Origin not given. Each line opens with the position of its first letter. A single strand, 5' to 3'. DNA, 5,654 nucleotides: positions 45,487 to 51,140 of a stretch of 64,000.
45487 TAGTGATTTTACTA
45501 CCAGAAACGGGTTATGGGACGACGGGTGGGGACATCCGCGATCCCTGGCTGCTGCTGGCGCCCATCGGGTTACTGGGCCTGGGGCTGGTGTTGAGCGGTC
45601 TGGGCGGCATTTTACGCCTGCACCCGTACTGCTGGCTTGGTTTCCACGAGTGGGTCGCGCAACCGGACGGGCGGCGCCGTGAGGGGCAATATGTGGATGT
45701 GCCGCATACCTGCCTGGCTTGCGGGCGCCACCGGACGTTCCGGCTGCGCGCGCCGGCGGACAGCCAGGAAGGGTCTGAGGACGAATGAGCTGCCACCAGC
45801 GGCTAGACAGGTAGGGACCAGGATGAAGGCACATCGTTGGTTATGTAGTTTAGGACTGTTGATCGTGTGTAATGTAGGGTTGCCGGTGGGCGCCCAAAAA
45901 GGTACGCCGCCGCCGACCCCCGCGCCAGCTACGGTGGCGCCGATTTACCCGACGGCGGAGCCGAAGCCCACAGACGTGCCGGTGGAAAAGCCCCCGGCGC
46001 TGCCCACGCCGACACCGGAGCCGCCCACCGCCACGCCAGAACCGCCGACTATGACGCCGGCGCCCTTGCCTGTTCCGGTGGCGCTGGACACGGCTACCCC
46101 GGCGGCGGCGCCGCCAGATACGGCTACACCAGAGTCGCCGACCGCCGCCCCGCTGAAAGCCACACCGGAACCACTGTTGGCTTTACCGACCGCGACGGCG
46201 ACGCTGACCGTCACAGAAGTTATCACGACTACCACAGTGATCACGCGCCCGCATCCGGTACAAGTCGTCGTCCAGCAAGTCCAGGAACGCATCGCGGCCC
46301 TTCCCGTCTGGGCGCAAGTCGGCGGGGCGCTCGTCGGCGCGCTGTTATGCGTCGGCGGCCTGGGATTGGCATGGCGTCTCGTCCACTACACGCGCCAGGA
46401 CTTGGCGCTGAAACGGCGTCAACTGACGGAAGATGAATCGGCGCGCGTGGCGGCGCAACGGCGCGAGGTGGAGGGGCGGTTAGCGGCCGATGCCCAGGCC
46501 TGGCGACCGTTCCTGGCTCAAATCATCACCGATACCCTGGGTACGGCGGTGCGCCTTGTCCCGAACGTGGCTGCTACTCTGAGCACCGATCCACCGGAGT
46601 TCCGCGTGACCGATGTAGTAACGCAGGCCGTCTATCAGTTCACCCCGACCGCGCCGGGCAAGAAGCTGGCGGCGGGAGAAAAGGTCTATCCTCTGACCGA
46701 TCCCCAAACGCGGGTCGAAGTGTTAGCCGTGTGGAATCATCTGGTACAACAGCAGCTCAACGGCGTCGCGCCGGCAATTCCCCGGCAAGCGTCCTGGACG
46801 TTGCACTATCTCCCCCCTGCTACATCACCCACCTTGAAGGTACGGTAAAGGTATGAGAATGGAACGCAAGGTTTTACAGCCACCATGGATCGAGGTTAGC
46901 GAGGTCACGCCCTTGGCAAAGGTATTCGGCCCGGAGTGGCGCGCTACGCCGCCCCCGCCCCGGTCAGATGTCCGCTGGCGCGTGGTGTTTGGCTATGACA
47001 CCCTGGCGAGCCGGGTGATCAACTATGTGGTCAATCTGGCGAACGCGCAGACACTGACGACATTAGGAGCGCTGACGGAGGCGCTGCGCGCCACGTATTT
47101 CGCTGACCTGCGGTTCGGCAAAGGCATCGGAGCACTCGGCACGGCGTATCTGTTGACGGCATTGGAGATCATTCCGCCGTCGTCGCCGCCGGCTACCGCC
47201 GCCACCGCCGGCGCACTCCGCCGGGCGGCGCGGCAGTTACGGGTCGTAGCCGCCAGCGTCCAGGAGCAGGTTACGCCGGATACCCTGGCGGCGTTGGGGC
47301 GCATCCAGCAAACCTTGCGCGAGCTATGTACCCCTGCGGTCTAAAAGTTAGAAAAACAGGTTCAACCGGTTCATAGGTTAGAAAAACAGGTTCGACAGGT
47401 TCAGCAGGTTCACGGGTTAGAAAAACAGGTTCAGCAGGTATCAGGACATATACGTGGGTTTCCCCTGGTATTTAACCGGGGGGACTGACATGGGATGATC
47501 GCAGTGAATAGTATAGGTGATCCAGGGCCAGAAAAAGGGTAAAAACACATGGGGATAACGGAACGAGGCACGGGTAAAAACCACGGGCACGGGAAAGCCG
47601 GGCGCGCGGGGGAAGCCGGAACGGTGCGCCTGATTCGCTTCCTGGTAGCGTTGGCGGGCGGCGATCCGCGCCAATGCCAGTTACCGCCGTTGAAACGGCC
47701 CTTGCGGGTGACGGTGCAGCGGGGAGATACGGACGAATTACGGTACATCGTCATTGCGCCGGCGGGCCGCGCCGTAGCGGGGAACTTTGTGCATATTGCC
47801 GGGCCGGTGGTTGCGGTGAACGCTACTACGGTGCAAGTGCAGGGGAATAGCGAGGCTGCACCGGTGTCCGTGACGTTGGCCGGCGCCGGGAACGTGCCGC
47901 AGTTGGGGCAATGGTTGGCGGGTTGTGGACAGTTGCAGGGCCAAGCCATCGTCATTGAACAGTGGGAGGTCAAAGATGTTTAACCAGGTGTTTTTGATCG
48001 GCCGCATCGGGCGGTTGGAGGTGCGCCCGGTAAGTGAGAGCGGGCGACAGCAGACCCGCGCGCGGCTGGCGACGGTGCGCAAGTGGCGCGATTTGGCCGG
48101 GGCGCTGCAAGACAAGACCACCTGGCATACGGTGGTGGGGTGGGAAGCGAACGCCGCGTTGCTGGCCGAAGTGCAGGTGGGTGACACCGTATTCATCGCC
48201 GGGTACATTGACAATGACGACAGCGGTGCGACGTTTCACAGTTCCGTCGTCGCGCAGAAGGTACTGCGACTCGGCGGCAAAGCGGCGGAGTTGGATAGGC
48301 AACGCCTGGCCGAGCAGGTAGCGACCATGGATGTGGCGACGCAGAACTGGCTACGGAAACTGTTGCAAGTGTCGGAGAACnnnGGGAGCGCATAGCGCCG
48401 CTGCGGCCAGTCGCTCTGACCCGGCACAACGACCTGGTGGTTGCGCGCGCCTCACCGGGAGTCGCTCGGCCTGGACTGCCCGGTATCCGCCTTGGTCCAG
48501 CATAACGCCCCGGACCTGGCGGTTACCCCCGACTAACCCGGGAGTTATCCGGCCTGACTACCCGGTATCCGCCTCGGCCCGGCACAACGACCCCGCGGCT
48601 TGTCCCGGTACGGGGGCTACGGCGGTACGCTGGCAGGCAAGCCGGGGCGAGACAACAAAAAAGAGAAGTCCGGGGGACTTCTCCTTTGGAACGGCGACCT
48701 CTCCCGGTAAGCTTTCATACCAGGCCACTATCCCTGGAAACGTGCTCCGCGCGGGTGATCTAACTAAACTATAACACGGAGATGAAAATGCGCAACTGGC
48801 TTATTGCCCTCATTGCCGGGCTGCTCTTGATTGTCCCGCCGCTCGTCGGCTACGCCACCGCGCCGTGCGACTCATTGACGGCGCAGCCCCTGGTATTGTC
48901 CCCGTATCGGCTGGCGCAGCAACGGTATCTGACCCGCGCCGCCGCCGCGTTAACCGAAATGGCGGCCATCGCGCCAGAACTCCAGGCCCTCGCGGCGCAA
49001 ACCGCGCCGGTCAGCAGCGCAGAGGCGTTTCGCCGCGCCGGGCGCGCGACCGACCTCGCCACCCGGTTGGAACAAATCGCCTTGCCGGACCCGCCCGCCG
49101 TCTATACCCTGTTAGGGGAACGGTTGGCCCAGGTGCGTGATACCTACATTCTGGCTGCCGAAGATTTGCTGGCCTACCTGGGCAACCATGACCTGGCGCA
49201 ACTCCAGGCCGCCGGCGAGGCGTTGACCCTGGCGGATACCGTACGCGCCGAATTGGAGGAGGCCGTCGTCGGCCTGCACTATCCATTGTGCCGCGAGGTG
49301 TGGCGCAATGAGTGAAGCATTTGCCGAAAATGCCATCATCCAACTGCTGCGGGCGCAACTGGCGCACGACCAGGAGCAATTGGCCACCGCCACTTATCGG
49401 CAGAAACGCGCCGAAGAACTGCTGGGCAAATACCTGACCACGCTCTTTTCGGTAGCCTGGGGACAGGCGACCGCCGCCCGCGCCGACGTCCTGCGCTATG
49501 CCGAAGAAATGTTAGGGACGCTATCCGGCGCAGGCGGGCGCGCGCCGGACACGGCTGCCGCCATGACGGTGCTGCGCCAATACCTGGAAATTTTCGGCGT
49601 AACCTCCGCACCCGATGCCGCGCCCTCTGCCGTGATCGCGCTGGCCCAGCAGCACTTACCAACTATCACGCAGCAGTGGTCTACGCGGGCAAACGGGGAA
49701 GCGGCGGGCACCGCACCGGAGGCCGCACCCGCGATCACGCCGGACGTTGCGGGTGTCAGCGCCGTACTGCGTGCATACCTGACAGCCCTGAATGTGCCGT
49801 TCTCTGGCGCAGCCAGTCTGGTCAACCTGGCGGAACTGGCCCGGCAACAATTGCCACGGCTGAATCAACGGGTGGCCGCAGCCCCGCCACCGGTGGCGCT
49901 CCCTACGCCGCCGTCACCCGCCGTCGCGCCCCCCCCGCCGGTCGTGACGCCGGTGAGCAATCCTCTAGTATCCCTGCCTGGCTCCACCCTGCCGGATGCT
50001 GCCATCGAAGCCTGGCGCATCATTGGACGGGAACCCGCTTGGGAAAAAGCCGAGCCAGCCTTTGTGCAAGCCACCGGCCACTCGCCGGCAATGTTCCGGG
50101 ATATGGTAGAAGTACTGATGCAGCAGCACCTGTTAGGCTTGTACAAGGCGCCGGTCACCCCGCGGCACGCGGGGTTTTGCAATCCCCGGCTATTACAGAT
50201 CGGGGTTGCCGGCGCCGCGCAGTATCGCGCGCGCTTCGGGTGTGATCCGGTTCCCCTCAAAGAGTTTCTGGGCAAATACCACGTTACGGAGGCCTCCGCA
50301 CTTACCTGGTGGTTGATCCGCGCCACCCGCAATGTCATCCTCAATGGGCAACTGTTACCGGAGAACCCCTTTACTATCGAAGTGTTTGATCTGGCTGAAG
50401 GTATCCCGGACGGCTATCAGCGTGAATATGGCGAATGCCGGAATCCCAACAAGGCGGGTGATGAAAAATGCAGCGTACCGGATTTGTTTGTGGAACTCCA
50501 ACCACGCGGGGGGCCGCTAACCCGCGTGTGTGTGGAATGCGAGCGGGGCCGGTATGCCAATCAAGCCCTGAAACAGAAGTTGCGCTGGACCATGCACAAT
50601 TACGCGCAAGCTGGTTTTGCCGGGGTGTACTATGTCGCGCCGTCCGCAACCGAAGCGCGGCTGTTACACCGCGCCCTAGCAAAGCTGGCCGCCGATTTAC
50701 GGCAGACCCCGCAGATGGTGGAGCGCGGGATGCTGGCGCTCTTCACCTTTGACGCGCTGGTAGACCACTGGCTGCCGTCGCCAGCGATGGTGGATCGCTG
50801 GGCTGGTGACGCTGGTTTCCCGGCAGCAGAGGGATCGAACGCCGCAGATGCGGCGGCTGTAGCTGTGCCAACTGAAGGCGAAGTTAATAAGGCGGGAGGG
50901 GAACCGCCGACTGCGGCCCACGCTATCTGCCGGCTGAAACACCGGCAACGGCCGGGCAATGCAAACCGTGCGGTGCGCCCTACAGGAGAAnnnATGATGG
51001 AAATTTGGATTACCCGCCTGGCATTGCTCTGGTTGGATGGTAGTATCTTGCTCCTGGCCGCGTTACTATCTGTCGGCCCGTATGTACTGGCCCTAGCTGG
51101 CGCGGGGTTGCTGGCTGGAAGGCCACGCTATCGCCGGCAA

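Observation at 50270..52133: Tandem duplication of a two-gene module: Cys-containing nuclease-like domain plus 64-aa two-TM protein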

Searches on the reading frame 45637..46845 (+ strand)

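Call 7: search_protein_families(library=pfam, proteins=[window:45637-46845:+], max_evalue=1)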
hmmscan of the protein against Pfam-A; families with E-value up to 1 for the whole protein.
window:45637-46845:+ (403 aa): 1 family
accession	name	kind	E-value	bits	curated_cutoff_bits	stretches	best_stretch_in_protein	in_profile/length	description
PF08894.16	DUF1838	-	0.21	11.8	25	1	352-390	68-104/232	Protein of unknown function (DUF1838)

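Call 8: search_protein_families(library=phrogs, proteins=[window:45637-46845:+], max_evalue=1)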
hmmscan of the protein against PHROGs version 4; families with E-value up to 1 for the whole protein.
window:45637-46845:+ (403 aa): 2 families
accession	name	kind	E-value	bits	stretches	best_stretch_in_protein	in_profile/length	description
phrog_12511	-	unknown function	0.44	11.7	0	235-280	13-58/109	-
phrog_3547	-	tail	0.72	8.4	1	81-201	1022-1132/1767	tail length tape measure protein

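Call 51: search_protein_families(library=ncbifam, proteins=[window:45637-46845:+], max_evalue=1)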
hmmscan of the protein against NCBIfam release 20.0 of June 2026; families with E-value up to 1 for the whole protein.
window:45637-46845:+ (403 aa): 0 families

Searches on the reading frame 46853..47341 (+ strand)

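Call 7: search_protein_families(library=pfam, proteins=[window:46853-47341:+], max_evalue=1)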
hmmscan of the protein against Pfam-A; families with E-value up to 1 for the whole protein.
window:46853-47341:+ (163 aa): 1 family
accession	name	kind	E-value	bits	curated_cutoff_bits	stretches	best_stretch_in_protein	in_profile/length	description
PF01609.27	DDE_Tnp_1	-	0.27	11.4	23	1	44-89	38-87/200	Transposase DDE domain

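Call 8: search_protein_families(library=phrogs, proteins=[window:46853-47341:+], max_evalue=1)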
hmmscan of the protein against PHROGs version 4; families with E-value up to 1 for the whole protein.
window:46853-47341:+ (163 aa): 1 family
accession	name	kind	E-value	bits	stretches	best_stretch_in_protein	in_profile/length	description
phrog_416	-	tail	0.004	18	1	19-152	9-141/350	minor tail protein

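Call 51: search_protein_families(library=ncbifam, proteins=[window:46853-47341:+], max_evalue=1)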
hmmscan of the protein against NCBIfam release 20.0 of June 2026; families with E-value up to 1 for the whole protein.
window:46853-47341:+ (163 aa): 0 families

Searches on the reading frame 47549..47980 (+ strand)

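Call 51: search_protein_families(library=ncbifam, proteins=[window:47549-47980:+], max_evalue=1)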
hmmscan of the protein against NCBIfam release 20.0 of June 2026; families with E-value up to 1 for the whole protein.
window:47549-47980:+ (144 aa): 2 families
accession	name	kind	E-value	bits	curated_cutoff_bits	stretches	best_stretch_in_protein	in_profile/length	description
NF005260.0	PRK06763.1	subfamily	0.017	14.6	226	1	72-130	30-88/213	F0F1 ATP synthase subunit alpha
NF041047.1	GSU3128_fam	equivalog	0.041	14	110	1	24-82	20-76/84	GSU3128 family (seleno)protein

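Call 95: search_protein_families(library=phrogs, proteins=[window:47549-47980:+], max_evalue=0.01)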
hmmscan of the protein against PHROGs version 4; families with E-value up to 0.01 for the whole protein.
window:47549-47980:+ (144 aa): 1 family
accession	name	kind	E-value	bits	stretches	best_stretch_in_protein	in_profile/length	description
phrog_17024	-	unknown function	0.0085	17.1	1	59-120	41-103/118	-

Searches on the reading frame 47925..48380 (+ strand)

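Call 7: search_protein_families(library=pfam, proteins=[window:47925-48380:+], max_evalue=1)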
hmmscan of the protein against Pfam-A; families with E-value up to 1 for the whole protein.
window:47925-48380:+ (152 aa): 1 family
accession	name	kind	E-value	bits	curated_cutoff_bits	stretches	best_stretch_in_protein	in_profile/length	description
PF00436.31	SSB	-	1.3e-12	48.2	26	1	19-97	1-80/104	Single-strand binding protein family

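Call 8: search_protein_families(library=phrogs, proteins=[window:47925-48380:+], max_evalue=1)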
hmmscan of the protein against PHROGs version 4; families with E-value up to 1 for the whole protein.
window:47925-48380:+ (152 aa): 3 families
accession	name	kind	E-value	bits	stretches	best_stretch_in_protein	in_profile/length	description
phrog_44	-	DNA, RNA and nucleotide metabolism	3.6e-09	37.8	1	14-96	82-165/271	single strand DNA binding protein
phrog_34149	-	unknown function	0.11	12.7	1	52-101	124-168/283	-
phrog_13413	-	unknown function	0.16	13.3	0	31-91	85-145/161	-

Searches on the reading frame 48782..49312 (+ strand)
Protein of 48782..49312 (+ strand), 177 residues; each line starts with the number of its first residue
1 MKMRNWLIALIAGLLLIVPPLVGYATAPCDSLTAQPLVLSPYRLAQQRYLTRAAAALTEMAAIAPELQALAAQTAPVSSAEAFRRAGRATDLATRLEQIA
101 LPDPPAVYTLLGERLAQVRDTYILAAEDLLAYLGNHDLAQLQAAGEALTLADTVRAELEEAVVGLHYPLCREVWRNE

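Call 7: search_protein_families(library=pfam, proteins=[window:48782-49312:+], max_evalue=1)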
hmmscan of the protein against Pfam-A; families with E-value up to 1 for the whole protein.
window:48782-49312:+ (177 aa): 1 family
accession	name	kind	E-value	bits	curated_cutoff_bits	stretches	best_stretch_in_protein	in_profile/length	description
PF13226.11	DUF4034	-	0.095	12.5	21.3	1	53-144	105-194/274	Domain of unknown function (DUF4034)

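Call 8: search_protein_families(library=phrogs, proteins=[window:48782-49312:+], max_evalue=1)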
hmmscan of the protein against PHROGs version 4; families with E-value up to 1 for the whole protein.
window:48782-49312:+ (177 aa): 0 families

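Call 9: search_protein_families(library=padloc, proteins=[window:48782-49312:+], max_evalue=1)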
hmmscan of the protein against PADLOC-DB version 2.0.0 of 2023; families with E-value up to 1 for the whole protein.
window:48782-49312:+ (177 aa): 0 families

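Call 51: search_protein_families(library=ncbifam, proteins=[window:48782-49312:+], max_evalue=1)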
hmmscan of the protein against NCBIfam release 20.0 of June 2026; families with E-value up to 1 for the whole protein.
window:48782-49312:+ (177 aa): 0 families

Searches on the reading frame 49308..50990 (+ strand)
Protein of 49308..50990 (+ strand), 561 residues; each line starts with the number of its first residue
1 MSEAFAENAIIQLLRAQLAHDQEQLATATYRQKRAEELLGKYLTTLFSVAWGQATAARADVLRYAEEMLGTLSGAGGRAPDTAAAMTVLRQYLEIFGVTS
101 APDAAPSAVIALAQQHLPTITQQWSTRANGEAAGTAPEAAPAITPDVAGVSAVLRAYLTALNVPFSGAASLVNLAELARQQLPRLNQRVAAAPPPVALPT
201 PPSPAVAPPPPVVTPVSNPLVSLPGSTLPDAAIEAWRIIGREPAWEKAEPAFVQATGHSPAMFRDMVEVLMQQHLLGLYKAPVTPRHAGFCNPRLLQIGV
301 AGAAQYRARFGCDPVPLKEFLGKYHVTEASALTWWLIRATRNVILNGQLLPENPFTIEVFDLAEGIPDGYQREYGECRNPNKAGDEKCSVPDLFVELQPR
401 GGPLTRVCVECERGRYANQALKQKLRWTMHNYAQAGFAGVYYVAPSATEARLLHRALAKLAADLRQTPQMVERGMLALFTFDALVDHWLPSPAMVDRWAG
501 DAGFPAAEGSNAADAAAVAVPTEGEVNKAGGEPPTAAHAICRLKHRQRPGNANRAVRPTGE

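Call 7: search_protein_families(library=pfam, proteins=[window:49308-50990:+], max_evalue=1)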
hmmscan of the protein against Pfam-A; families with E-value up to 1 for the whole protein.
window:49308-50990:+ (561 aa): 0 families

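Call 8: search_protein_families(library=phrogs, proteins=[window:49308-50990:+], max_evalue=1)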
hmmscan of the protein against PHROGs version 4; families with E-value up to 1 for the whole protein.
window:49308-50990:+ (561 aa): 0 families

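Call 9: search_protein_families(library=padloc, proteins=[window:49308-50990:+], max_evalue=1)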
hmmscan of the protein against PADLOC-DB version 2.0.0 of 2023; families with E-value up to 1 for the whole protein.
window:49308-50990:+ (561 aa): 0 families

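Call 19: find_homologous_proteins(query=window:49308-50990:+, max_evalue=0.001)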
Query window:49308-50990:+ (561 aa): 3 proteins with E <= 0.001 among 8000 candidates.
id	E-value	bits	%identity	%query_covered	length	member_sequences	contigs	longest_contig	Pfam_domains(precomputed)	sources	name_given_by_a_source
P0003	0.0e+0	1050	87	99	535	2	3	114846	-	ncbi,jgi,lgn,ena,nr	ncbi:MAG TPA: hypothetical protein PKH77_00795 [Anaerolineae bacterium]|nr:hypothetical protein [Ana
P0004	2.2e-200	685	58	98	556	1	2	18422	-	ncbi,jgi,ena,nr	ncbi:MAG TPA: hypothetical protein PKH77_22600 [Anaerolineae bacterium]|nr:hypothetical protein [Ana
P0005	3.0e-30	124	33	49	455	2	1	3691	-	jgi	-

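Call 20: find_encoding_contigs(protein=P0003, flank=8000, max_places=4)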
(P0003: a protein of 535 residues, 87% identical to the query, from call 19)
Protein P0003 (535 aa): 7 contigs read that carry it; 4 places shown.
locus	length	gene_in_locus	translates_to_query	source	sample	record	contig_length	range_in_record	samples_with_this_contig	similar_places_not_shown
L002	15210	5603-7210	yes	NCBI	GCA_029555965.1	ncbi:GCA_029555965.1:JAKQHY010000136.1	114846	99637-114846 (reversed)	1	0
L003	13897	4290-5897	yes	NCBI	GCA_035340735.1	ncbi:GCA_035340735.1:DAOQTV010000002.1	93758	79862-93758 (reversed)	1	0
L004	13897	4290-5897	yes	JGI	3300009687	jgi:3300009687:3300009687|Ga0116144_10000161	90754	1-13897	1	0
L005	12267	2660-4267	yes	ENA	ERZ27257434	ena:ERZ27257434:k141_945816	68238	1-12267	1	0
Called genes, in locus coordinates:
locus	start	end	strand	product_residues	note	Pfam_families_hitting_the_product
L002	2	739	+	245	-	?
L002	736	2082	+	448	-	-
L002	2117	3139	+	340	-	-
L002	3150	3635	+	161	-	-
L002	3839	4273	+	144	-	-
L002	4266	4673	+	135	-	PF00436:SSB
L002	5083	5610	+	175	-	-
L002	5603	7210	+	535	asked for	-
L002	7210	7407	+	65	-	-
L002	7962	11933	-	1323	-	PF03891:DUF333, PF00112:Peptidase_C1, PF19077:Big_13 (faint)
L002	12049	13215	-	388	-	-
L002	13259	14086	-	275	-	-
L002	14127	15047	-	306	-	-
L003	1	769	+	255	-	?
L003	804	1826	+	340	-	-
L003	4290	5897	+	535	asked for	-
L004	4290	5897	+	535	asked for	-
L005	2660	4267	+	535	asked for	-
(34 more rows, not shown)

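Call 21: find_encoding_contigs(protein=P0004, flank=8000, max_places=4)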
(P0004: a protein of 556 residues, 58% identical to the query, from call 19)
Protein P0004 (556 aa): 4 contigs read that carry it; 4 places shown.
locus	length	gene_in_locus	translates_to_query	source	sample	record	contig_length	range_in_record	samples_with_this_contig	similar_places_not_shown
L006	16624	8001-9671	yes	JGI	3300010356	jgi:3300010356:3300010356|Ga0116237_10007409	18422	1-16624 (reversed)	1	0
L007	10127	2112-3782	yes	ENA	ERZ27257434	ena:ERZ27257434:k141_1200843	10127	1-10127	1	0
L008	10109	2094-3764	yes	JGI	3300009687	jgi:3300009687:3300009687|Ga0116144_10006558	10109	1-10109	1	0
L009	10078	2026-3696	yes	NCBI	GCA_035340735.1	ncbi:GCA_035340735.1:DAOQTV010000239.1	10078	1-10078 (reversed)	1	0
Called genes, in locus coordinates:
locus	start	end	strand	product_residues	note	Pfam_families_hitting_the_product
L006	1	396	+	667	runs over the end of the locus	PF07691:PA14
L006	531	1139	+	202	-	-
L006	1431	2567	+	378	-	PF18911:PKD_4, PF00801:PKD, PF18911:PKD_4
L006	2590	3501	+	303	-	PF03781:FGE-sulfatase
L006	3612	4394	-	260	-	PF01695:IstB_IS21, PF13481:AAA_25 (faint), PF20720:nSTAND3 (weak)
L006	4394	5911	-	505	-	PF22483:Mu-transpos_C_2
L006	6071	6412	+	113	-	-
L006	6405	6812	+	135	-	PF00436:SSB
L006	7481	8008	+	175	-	-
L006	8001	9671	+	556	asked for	-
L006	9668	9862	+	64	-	-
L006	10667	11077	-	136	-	-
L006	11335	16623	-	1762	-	?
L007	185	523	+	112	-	-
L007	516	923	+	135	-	PF00436:SSB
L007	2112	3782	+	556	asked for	-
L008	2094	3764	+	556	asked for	-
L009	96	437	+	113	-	-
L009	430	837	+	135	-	PF00436:SSB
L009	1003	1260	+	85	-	-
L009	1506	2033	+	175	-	-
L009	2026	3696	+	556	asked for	-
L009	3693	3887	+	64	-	-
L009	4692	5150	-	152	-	-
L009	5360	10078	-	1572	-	PF05593:RHS_repeat (weak), PF25023:TEN_YD-shell, PF05593:RHS_repeat (weak), PF25023:TEN_YD-shell, PF05593:RHS_repeat, PF06951:PLA2G12 (weak)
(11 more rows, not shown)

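Call 22: find_encoding_contigs(protein=P0005, flank=8000, max_places=4)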
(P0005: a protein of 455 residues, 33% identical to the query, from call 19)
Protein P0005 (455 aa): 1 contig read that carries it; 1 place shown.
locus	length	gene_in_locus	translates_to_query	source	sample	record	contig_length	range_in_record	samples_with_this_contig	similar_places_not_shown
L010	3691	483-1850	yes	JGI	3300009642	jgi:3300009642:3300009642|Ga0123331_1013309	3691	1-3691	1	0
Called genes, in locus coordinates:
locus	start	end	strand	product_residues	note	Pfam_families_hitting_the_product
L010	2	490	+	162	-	?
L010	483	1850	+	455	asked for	-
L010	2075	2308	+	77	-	-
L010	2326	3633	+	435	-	PF00772:DnaB, PF03796:DnaB_C, PF06745:ATPase (weak), PF13481:AAA_25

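Call 51: search_protein_families(library=ncbifam, proteins=[window:49308-50990:+], max_evalue=1)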
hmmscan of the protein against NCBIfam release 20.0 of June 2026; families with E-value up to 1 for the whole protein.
window:49308-50990:+ (561 aa): 0 families

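Call 98: search_protein_families(library=ncbifam, proteins=[P0003, P0004], max_evalue=10)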
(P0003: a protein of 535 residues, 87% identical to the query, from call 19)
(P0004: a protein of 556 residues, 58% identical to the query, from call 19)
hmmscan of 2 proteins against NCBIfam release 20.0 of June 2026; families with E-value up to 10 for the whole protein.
P0003 (535 aa): 1 family
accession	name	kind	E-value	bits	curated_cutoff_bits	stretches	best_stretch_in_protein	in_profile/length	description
NF053729.1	c-di-GMP_motif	domain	0.16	11.7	38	1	21-54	13-46/53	cyclic di-GMP-binding domain-containing protein, MshE-related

P0004 (556 aa): 0 families
